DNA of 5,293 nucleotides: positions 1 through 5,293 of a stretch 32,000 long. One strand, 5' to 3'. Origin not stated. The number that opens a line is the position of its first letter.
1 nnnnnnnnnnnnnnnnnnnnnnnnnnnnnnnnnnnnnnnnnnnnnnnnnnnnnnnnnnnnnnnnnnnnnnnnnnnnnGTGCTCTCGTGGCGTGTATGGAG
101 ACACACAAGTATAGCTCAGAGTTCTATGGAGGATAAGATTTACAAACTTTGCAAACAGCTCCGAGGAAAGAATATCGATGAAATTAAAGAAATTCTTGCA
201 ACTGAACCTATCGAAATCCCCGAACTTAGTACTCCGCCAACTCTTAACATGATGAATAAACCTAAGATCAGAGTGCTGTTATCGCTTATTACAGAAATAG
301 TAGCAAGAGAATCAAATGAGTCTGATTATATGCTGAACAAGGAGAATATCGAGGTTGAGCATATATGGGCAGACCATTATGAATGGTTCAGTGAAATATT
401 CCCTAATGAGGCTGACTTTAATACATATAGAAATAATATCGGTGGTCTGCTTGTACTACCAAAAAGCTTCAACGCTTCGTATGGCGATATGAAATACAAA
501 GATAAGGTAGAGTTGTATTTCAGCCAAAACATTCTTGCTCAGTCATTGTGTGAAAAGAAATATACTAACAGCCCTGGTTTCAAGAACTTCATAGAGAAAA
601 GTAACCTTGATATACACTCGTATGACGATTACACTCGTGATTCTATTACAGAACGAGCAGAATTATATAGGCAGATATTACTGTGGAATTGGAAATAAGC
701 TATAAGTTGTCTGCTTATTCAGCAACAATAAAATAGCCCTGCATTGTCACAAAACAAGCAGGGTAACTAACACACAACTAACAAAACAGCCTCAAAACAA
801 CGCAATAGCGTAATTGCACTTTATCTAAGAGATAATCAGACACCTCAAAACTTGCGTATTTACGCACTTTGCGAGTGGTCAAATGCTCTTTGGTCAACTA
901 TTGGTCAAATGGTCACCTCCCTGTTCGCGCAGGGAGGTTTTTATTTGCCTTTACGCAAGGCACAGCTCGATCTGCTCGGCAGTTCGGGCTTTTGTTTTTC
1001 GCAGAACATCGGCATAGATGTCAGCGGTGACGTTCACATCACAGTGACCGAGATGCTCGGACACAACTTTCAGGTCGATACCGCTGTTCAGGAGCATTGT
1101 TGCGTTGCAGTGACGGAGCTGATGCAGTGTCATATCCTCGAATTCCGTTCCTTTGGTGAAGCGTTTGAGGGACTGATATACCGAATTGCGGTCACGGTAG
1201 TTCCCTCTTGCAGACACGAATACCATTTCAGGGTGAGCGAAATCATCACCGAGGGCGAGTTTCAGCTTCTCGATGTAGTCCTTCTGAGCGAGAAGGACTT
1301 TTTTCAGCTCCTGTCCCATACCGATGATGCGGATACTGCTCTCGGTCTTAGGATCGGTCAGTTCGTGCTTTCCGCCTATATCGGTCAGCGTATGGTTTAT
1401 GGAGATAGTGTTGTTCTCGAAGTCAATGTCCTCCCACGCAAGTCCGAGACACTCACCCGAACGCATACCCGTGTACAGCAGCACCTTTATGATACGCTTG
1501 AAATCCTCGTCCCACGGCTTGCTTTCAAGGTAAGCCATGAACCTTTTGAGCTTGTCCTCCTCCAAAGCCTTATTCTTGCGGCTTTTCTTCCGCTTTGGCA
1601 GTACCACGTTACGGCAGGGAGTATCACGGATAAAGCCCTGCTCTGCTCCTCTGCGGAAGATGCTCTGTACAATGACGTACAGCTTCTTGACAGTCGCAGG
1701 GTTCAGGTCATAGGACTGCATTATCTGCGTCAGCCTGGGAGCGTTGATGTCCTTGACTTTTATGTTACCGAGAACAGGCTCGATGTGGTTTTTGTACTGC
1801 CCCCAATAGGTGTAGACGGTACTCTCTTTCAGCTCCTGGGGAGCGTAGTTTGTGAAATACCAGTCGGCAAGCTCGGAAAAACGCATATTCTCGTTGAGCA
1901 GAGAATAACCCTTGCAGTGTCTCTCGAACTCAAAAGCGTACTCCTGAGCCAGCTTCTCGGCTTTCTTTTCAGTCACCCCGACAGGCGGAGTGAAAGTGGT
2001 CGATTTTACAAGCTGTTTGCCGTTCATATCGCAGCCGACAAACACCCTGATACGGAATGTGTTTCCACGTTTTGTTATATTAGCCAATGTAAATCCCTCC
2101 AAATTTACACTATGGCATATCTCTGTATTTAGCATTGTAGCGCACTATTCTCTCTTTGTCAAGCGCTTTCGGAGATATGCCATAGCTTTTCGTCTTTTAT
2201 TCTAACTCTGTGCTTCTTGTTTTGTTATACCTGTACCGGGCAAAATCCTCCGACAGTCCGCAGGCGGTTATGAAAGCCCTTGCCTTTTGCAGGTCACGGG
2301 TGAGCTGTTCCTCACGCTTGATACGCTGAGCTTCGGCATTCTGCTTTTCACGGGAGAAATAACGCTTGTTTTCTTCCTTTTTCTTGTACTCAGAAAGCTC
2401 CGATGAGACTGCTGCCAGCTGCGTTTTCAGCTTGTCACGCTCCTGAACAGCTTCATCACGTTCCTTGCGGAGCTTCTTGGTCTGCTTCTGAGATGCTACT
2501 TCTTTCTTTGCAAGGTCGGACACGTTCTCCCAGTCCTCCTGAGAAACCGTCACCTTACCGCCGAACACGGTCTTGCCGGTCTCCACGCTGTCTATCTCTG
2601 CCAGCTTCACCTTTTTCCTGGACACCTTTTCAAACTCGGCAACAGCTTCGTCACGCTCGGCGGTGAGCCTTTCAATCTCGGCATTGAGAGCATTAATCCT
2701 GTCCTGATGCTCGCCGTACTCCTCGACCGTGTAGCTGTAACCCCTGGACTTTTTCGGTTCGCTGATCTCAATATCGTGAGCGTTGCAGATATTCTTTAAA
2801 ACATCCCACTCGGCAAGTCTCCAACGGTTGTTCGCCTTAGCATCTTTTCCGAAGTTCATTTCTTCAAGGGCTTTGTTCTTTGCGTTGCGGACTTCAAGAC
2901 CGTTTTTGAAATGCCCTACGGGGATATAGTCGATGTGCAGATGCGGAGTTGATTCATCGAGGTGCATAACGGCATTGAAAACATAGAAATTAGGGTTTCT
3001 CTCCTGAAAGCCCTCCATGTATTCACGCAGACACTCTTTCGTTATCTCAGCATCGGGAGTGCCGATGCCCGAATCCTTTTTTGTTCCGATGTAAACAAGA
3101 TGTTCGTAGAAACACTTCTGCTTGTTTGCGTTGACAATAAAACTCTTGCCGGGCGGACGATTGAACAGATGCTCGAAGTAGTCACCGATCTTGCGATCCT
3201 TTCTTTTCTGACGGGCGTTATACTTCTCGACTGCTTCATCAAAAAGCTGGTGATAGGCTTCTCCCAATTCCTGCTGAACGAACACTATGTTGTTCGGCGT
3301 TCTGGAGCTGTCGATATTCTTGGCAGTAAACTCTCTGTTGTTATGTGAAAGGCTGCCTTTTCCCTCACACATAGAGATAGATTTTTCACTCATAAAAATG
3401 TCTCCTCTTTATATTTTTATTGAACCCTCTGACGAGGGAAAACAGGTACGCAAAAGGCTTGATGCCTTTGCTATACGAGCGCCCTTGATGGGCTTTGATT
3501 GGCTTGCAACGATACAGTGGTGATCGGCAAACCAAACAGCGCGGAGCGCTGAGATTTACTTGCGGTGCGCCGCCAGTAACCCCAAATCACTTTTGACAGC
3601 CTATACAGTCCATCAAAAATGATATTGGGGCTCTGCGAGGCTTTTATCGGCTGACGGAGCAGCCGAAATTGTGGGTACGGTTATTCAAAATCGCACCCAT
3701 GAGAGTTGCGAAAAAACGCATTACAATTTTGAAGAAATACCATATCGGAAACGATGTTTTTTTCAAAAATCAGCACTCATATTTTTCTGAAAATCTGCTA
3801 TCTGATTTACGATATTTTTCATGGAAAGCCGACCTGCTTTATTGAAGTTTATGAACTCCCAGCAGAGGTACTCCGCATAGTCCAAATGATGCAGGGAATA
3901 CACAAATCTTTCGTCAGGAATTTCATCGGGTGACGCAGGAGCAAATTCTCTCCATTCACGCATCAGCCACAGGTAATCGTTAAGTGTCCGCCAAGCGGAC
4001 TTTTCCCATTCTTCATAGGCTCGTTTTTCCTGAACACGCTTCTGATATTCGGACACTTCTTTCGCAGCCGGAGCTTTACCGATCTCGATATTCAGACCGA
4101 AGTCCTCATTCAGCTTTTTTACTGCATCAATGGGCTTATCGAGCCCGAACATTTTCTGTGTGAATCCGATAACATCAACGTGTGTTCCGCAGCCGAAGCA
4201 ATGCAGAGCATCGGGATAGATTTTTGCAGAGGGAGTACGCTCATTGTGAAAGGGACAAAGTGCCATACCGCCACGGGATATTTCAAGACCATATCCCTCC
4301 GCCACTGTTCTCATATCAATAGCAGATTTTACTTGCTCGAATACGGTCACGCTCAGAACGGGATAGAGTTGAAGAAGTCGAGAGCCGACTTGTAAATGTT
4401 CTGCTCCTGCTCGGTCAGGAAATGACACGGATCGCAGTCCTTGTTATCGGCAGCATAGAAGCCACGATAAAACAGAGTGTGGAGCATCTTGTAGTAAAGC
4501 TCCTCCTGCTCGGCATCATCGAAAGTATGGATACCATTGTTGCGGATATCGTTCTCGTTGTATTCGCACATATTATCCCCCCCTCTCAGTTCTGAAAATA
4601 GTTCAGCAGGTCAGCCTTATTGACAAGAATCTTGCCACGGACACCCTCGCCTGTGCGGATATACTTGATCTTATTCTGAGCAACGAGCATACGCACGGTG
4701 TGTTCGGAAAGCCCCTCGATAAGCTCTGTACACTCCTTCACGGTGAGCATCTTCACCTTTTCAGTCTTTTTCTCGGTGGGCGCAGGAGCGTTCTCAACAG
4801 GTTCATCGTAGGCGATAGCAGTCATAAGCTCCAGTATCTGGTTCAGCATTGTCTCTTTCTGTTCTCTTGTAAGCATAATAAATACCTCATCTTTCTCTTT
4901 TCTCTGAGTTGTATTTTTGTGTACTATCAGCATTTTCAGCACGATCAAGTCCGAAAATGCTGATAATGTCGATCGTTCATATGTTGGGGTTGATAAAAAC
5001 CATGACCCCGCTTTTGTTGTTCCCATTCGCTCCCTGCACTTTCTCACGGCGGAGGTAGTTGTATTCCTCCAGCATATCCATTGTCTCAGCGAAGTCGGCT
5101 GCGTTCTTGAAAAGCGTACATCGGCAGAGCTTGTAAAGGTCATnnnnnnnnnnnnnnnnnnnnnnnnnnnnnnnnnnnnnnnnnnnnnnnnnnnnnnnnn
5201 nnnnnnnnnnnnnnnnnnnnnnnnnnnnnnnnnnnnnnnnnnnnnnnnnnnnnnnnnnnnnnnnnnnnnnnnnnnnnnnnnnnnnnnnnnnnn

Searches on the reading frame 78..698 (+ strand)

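Call 12: search_protein_families(library=pfam, max_evalue=0.01, proteins=[window:78-698:+])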
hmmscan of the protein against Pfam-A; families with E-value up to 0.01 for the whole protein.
window:78-698:+ (206 aa): 2 families
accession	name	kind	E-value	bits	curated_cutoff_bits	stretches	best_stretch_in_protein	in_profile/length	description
PF07510.16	GmrSD_C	-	7.2e-12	45.8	23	1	63-198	23-136/138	GmrSD restriction endonucleases, C-terminal domain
PF00237.24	Ribosomal_L22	-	0.00067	20.2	28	1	19-101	11-75/104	Ribosomal protein L22p/L17e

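Call 71: search_protein_families(library=padloc, max_evalue=0.001, proteins=[window:78-698:+])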
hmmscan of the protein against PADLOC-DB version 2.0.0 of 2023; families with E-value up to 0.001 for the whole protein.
window:78-698:+ (206 aa): 5 families
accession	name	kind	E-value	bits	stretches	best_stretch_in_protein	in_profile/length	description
PDLC04157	HEC-06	-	4.8e-09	33.4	1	13-160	382-532/558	-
PDLC04154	HEC-06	-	4.6e-06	23.6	1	60-158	445-539/569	-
PDLC02701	Orf5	-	5.6e-05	19.8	1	81-164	495-575/596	Orf5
PDLC02700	Orf5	-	0.0006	16.7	1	64-150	429-521/555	Orf5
PDLC04155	HEC-06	-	0.00081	16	0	68-153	441-526/562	-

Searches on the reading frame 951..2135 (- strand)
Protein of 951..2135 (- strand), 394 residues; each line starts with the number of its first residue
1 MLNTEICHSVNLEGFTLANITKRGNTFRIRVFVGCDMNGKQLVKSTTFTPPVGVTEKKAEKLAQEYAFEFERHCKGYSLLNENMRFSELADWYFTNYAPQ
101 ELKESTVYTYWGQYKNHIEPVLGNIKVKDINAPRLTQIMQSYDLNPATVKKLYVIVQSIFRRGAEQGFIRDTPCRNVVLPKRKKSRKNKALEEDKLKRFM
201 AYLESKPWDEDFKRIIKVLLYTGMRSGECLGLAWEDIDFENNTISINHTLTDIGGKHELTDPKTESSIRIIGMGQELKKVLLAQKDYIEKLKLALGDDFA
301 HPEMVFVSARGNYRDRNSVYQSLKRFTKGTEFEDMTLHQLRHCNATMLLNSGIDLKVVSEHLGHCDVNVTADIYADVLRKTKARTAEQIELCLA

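Call 12: search_protein_families(library=pfam, max_evalue=0.01, proteins=[window:951-2135:-])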
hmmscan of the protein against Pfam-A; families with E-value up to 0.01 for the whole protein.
window:951-2135:- (394 aa): 4 families
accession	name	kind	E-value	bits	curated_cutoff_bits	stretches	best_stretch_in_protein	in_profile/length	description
PF00589.27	Phage_integrase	-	2.4e-30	106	27.1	1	190-378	2-169/172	Phage integrase family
PF14659.12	Phage_int_SAM_3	-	1.2e-11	45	22.6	1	86-136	2-51/58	Phage integrase, N-terminal SAM-like domain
PF22022.2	Phage_int_M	-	1.5e-06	28.8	27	1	86-176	1-92/96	Phage integrase central domain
PF13102.12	Phage_int_SAM_5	-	0.0011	19.8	22.3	0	310-337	19-48/98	Phage integrase SAM-like domain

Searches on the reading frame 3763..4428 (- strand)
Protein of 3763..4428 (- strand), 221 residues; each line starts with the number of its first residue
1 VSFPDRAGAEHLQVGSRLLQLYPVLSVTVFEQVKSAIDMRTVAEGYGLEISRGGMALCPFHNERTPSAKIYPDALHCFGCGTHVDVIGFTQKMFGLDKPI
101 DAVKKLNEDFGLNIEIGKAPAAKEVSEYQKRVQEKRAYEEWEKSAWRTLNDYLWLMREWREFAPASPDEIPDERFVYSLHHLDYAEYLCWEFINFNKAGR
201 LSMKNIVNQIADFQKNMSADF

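Call 12: search_protein_families(library=pfam, max_evalue=0.01, proteins=[window:3763-4428:-])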
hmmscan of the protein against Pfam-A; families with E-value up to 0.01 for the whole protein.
window:3763-4428:- (221 aa): 1 family
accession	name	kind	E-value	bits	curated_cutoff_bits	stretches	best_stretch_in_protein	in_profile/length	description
PF01807.25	Zn_ribbon_DnaG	-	4.6e-15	55.7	24.9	1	28-116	4-95/98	CHC2 zinc finger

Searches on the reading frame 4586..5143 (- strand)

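Call 12: search_protein_families(library=pfam, max_evalue=0.01, proteins=[window:4586-5143:-])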
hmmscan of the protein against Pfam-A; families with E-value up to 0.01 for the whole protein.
window:4586-5143:- (185 aa): 1 family
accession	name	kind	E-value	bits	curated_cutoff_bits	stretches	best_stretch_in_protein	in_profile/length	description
PF12728.13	HTH_17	-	0.00018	22.1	27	1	133-184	2-48/51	Helix-turn-helix domain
